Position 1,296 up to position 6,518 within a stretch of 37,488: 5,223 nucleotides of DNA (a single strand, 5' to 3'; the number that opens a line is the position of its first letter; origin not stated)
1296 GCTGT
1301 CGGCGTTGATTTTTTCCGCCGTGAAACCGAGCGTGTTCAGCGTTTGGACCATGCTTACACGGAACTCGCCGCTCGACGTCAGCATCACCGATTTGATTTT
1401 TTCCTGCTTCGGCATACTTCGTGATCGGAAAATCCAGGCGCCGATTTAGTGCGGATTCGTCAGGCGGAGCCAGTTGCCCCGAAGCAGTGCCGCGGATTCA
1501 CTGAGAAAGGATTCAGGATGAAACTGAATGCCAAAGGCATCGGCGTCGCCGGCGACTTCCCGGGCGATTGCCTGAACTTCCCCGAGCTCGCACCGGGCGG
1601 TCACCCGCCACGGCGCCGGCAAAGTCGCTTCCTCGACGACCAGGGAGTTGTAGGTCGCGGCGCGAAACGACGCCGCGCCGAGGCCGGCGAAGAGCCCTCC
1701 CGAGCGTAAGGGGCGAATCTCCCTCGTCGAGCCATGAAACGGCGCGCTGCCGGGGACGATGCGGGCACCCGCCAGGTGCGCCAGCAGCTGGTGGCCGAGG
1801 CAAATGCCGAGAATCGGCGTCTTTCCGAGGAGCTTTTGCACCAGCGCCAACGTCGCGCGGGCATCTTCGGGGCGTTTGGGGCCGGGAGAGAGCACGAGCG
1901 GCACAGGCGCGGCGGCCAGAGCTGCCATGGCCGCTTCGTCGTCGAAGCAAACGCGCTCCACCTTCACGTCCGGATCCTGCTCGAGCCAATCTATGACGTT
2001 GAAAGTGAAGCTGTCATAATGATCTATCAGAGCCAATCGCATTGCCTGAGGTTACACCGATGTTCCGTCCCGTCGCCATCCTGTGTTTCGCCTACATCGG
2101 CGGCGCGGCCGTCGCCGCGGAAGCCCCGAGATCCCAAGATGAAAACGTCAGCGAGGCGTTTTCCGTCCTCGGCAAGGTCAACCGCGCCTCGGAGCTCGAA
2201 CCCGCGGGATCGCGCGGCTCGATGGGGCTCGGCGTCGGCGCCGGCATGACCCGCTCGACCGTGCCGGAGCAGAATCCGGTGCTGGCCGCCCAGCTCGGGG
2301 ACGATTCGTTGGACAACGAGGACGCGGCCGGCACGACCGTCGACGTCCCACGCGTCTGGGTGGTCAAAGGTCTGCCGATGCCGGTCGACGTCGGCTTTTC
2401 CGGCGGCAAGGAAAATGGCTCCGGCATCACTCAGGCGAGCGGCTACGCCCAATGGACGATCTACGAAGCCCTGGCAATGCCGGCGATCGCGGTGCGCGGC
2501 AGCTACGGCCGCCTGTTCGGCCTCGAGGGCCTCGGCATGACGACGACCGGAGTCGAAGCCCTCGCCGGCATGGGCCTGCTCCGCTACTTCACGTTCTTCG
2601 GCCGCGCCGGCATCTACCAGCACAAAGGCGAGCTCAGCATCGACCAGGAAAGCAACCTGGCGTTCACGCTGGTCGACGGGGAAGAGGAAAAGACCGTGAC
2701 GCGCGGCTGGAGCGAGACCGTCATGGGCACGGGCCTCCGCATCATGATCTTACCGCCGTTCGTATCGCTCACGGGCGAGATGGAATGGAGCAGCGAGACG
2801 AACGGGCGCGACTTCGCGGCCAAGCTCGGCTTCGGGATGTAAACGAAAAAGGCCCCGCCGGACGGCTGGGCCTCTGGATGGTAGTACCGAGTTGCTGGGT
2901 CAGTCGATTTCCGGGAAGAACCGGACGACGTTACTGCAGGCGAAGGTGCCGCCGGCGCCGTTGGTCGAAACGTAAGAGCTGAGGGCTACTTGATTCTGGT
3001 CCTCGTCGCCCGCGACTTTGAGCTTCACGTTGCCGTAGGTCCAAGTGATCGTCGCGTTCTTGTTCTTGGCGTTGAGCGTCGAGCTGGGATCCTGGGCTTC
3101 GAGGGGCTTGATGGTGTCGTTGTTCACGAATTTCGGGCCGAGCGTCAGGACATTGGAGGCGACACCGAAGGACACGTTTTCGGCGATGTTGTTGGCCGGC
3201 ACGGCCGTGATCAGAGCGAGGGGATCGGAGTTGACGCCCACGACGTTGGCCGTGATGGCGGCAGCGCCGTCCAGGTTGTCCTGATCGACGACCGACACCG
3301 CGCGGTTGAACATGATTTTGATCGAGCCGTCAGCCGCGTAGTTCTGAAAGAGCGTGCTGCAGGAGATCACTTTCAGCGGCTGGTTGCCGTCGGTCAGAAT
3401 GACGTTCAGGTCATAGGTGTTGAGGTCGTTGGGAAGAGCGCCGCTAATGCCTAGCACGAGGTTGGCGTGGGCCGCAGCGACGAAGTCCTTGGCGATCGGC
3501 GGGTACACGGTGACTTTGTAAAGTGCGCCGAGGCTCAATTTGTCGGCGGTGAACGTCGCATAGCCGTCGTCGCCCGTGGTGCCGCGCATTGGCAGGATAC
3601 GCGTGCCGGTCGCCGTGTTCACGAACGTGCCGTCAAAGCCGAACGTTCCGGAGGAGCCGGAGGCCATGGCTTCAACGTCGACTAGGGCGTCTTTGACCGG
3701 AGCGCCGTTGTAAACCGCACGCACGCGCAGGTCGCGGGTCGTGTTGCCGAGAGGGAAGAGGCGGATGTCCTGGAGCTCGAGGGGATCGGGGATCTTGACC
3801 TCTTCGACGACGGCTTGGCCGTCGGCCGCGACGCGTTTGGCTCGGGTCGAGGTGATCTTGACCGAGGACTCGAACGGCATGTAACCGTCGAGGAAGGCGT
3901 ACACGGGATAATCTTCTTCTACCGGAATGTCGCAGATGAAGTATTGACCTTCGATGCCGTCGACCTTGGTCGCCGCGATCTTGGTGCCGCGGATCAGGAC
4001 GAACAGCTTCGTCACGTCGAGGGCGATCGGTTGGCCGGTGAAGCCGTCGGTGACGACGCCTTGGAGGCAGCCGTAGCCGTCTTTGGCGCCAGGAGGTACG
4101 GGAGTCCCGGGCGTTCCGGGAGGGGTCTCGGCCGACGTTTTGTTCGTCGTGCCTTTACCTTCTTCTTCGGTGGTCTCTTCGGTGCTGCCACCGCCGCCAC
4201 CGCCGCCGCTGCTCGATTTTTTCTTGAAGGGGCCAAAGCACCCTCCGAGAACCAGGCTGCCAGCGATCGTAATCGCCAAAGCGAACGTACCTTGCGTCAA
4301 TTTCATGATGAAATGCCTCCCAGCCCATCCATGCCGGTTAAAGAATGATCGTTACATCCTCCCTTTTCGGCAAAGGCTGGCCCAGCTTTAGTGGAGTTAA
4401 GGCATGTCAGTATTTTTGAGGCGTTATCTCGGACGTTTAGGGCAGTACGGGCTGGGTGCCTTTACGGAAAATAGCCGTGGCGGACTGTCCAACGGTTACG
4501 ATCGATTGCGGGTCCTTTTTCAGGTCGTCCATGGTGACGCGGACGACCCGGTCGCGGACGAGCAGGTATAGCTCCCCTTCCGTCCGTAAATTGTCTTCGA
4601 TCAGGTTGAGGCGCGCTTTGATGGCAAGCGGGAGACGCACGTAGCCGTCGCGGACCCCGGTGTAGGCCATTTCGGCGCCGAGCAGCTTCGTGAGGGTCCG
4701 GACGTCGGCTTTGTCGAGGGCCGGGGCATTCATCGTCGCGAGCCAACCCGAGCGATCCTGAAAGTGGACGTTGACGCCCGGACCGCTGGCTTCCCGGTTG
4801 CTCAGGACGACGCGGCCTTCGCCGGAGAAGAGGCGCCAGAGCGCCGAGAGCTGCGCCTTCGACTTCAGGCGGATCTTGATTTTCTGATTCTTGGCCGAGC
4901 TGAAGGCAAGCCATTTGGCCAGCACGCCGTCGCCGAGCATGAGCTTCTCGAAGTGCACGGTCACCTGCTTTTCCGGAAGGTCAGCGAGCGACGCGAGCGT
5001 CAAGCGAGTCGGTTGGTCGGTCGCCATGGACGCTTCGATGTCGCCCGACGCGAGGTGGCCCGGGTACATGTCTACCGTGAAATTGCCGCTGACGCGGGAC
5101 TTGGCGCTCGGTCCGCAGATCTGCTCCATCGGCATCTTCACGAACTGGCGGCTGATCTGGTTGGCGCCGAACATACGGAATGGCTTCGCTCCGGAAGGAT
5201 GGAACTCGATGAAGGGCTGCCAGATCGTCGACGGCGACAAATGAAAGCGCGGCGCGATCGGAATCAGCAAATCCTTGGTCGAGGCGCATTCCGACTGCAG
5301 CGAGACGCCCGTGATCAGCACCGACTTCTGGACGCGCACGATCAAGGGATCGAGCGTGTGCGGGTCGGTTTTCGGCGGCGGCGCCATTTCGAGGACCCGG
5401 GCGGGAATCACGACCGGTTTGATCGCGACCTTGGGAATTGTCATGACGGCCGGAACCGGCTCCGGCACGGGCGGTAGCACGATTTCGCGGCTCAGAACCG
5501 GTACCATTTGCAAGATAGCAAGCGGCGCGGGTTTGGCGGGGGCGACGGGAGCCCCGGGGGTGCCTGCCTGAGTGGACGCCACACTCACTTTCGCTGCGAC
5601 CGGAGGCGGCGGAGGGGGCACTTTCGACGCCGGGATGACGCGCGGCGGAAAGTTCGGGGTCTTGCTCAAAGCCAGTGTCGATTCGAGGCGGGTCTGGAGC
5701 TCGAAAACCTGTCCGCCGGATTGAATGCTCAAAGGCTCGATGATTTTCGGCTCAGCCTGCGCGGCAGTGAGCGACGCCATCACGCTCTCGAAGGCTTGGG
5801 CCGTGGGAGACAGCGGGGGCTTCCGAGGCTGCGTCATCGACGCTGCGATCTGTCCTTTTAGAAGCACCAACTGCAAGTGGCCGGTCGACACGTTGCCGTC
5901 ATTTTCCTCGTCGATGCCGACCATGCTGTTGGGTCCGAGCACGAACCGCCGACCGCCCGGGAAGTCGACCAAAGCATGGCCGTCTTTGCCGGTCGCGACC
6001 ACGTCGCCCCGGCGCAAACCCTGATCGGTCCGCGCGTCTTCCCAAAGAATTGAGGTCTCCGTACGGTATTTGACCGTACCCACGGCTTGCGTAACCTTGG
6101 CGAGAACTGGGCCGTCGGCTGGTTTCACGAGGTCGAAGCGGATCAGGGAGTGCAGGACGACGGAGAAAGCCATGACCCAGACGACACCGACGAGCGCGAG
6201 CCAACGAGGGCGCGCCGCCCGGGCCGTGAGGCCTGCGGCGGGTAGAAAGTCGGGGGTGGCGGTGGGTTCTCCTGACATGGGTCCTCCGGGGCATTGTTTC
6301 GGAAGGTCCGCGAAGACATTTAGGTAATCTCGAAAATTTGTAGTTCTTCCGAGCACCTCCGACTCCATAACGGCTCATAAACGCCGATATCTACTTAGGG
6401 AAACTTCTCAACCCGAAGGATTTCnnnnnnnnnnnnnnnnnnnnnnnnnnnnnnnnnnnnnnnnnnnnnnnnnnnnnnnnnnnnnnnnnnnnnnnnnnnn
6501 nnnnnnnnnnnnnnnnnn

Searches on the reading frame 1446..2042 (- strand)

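Call 47: search_protein_families(library=pfam, proteins=[window:1446-2042:-], max_evalue=1)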
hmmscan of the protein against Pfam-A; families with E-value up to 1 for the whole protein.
window:1446-2042:- (198 aa): 3 families
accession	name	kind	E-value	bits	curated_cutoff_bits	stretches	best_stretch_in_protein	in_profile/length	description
PF00117.34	GATase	-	2.5e-33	115.8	22.8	1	5-183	2-178/190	Glutamine amidotransferase class-I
PF07722.19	Peptidase_C26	-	4.9e-09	36.7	20.5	1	59-177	89-219/219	Peptidase C26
PF07685.20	GATase_3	-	0.16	12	27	1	13-89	14-90/196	CobB/CobQ-like glutamine amidotransferase domain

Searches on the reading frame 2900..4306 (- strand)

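Call 7: search_protein_families(library=pfam, proteins=[window:2900-4306:-], max_evalue=0.001)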
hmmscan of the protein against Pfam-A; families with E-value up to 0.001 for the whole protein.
window:2900-4306:- (468 aa): 0 families

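Call 47: search_protein_families(library=pfam, proteins=[window:2900-4306:-], max_evalue=1)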
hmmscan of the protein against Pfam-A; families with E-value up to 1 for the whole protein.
window:2900-4306:- (468 aa): 1 family
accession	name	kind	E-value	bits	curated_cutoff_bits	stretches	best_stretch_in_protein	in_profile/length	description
PF10670.15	DUF4198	-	0.0061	17.1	34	1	190-255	146-196/209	Domain of unknown function (DUF4198)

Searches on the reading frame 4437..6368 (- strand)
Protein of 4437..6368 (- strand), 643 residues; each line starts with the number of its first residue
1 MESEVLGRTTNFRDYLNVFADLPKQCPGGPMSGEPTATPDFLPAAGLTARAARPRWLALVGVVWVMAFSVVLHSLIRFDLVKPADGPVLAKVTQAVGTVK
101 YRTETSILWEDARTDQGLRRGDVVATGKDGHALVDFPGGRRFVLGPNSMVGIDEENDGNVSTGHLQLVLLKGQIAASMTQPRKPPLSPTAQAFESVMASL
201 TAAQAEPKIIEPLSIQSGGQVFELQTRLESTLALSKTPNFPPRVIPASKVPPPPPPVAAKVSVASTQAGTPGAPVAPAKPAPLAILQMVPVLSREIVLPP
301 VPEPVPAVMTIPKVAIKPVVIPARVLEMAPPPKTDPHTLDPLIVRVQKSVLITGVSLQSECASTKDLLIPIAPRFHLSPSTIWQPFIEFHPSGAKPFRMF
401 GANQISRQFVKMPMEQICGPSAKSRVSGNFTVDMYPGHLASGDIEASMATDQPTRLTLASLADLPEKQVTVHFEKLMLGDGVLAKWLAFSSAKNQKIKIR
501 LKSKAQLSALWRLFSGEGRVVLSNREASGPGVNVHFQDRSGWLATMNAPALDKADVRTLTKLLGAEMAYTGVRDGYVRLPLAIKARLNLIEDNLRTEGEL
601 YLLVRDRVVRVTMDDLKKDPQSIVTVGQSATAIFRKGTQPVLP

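Call 7: search_protein_families(library=pfam, proteins=[window:4437-6368:-], max_evalue=0.001)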
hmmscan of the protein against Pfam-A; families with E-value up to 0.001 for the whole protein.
window:4437-6368:- (643 aa): 0 families

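Call 47: search_protein_families(library=pfam, proteins=[window:4437-6368:-], max_evalue=1)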
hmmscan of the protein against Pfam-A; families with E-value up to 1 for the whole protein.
window:4437-6368:- (643 aa): 2 families
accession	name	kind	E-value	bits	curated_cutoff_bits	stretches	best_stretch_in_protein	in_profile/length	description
PF04773.18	FecR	-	0.0033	18.3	24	1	122-185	1-61/97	FecR protein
PF20093.5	DUF6484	-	0.022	15.9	27.6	1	121-155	2-37/61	Domain of unknown function (DUF6484)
